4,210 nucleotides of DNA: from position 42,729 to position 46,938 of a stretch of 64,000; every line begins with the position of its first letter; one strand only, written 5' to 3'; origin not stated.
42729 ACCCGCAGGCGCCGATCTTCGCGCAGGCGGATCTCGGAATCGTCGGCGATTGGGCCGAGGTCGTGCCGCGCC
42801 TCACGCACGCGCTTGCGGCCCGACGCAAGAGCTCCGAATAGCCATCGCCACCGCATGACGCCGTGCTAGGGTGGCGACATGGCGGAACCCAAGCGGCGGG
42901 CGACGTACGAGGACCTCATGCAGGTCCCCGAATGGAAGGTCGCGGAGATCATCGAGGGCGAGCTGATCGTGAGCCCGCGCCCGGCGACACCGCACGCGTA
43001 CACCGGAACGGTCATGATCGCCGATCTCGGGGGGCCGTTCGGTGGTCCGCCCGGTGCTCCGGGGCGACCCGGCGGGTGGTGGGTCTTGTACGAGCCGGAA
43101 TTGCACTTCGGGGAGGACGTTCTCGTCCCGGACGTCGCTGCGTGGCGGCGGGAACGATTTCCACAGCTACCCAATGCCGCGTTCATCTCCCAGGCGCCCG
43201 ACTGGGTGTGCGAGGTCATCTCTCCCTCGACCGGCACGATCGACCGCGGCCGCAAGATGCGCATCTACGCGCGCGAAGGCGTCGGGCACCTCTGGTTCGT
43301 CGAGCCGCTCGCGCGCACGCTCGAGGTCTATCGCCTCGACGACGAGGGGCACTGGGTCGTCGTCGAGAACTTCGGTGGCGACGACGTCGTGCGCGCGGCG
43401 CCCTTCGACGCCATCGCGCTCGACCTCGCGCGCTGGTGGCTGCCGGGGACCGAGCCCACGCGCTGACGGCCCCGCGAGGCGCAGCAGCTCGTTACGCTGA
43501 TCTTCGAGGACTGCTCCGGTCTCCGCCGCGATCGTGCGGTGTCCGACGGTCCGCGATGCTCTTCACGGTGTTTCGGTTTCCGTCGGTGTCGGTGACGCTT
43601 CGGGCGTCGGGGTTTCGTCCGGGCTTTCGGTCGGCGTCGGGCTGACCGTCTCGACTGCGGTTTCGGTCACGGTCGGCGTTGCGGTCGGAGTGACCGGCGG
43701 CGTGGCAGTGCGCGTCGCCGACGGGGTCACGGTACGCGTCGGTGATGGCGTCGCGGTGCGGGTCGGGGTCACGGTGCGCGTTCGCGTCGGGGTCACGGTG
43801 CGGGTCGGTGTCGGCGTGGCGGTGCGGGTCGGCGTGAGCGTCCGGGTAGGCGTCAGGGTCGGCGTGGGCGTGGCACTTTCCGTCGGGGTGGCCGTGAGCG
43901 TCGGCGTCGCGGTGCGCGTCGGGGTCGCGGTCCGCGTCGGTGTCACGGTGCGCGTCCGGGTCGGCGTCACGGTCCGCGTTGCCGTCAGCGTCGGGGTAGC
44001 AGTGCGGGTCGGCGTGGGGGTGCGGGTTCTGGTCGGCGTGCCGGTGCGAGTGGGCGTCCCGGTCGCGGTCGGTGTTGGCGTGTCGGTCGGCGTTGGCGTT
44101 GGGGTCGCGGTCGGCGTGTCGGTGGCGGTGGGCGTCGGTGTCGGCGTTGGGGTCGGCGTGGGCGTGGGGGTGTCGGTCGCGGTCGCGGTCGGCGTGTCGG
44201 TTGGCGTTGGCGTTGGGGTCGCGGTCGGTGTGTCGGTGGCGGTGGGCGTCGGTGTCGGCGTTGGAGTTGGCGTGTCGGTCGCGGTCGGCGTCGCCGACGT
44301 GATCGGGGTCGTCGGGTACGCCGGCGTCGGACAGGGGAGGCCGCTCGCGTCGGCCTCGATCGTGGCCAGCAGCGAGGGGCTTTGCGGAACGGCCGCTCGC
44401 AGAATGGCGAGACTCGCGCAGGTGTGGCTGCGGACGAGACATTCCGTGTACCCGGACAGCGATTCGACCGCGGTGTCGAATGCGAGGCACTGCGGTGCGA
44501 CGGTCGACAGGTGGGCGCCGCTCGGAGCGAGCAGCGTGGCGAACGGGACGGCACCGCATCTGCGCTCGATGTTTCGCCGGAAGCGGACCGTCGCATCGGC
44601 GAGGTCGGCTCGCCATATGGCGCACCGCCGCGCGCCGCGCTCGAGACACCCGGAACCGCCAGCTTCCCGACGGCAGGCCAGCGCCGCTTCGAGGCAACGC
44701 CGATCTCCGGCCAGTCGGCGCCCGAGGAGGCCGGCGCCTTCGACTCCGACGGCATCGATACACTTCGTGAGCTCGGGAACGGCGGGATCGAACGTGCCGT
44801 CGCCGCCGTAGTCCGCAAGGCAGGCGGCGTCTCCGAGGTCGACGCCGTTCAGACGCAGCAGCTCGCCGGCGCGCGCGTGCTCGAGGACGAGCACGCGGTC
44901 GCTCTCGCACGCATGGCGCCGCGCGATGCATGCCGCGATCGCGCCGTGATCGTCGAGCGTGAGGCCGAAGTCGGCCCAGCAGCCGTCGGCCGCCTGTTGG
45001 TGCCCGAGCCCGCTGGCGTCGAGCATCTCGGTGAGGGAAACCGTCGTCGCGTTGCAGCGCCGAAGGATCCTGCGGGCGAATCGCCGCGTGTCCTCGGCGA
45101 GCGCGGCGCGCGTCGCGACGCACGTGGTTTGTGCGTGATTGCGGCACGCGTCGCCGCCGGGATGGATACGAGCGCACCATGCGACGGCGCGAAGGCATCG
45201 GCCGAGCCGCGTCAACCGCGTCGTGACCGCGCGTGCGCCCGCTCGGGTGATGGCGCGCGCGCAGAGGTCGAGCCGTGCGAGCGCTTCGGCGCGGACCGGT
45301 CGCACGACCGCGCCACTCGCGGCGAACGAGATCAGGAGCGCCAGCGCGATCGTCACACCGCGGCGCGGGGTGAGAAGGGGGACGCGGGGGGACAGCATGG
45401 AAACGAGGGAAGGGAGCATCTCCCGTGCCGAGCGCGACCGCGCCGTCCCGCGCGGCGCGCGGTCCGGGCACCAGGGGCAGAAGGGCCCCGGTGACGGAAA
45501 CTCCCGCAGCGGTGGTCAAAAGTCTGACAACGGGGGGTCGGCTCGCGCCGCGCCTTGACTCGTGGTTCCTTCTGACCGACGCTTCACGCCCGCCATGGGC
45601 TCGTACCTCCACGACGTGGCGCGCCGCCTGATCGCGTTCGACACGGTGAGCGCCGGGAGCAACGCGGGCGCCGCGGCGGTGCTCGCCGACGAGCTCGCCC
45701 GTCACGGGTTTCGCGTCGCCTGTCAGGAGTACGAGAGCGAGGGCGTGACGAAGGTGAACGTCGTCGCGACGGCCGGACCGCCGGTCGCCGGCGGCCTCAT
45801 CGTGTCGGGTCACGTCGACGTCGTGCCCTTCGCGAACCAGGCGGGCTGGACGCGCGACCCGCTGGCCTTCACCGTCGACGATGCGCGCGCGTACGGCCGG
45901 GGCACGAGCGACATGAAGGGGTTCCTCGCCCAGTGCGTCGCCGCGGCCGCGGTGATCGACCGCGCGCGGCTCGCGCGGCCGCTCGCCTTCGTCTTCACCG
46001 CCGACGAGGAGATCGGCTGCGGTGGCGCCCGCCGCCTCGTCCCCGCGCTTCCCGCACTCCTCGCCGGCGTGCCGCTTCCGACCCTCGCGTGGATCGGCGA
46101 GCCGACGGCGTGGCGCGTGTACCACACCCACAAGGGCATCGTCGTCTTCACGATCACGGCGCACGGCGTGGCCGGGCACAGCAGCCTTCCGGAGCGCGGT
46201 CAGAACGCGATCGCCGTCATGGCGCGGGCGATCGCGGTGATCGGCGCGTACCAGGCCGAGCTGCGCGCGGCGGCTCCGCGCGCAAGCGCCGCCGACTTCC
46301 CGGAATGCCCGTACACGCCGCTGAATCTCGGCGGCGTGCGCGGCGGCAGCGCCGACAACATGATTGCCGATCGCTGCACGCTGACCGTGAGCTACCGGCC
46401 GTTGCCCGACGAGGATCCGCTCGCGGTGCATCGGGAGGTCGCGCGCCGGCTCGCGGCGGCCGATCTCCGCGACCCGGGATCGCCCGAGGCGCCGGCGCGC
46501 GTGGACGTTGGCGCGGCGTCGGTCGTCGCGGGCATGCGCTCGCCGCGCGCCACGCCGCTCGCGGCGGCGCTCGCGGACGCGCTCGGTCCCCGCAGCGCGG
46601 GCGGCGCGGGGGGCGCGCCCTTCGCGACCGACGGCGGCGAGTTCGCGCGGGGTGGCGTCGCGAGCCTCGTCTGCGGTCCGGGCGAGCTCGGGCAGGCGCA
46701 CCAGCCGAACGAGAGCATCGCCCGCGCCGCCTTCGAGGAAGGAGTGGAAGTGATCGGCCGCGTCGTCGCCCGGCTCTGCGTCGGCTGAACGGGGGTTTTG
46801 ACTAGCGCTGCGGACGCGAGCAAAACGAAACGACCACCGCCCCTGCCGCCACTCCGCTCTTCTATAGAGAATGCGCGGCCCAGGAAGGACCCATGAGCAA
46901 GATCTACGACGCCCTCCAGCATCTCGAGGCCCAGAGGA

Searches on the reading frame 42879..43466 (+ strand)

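Call 51: search_protein_families(library=pfam, proteins=[window:42879-43466:+], max_evalue=0.00001)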
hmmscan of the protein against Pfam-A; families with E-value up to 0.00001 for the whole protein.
window:42879-43466:+ (195 aa): 1 family
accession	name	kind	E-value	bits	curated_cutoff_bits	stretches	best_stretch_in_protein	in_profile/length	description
PF05685.18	Uma2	-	9.8e-25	87.4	27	1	11-181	5-169/172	Putative restriction endonuclease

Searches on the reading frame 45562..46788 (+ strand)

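Call 51: search_protein_families(library=pfam, proteins=[window:45562-46788:+], max_evalue=0.00001)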
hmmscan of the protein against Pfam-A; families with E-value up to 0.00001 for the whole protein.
window:45562-46788:+ (408 aa): 2 families
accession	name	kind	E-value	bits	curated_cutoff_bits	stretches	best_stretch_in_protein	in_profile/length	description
PF01546.33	Peptidase_M20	-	1.2e-29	104.1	24.6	1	81-403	2-205/206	Peptidase family M20/M25/M40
PF07687.19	M20_dimer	-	5.2e-21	75.1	21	1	189-302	2-104/107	Peptidase dimerisation domain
